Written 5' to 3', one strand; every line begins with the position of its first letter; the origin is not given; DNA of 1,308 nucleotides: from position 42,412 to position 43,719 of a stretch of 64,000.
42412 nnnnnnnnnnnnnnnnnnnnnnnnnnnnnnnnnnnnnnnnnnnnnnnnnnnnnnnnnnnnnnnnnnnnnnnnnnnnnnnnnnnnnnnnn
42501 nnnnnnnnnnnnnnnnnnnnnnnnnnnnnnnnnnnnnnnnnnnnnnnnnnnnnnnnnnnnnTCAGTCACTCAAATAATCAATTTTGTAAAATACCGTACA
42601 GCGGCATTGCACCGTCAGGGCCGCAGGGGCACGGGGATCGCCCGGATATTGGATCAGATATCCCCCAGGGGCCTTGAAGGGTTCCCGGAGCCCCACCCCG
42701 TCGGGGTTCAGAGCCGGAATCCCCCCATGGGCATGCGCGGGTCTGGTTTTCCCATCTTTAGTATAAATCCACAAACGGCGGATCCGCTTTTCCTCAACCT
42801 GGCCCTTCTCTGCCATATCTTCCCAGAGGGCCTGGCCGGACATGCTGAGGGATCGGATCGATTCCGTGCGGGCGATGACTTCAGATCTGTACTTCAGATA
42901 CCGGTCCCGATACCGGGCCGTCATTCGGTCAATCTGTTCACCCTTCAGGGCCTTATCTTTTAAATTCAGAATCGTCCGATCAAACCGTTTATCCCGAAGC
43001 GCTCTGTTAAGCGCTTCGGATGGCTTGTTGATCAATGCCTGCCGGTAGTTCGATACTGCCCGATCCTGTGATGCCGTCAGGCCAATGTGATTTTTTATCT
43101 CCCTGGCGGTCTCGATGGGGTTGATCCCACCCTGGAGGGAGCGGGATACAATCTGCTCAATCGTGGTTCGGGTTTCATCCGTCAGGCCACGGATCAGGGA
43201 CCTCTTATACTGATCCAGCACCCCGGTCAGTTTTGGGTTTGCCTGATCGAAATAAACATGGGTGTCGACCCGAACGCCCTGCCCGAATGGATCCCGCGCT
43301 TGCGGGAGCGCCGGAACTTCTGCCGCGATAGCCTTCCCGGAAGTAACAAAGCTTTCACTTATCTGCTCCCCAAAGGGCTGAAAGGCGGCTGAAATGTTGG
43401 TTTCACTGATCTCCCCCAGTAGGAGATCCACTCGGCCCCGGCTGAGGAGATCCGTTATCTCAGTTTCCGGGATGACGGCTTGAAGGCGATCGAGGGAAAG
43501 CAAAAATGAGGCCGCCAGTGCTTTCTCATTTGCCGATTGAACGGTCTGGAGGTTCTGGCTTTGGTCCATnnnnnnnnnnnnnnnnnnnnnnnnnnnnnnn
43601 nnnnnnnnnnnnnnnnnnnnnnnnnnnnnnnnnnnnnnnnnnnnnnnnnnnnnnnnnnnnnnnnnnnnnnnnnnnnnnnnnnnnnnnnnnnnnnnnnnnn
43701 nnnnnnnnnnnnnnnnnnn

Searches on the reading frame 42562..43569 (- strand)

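Call 82: search_protein_families(library=phrogs, proteins=[window:42562-43569:-], max_evalue=0.00001)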
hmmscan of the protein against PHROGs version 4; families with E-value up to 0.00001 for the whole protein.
window:42562-43569:- (335 aa): 6 families
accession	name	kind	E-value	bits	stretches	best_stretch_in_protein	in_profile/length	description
phrog_3517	-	head and packaging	1.8e-69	235.8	1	3-332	8-331/371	head morphogenesis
phrog_2468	-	head and packaging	5.6e-31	109.1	1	49-331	77-274/303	head morphogenesis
phrog_859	-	head and packaging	2.8e-14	53.6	1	166-327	147-287/807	portal protein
phrog_2662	-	head and packaging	2.7e-13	50.4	1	206-331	598-710/717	portal protein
phrog_16493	-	head and packaging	3e-10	40.5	1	124-267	113-239/535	head maturation protease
phrog_21406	-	unknown function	2.6e-06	26.2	1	261-326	290-349/1668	-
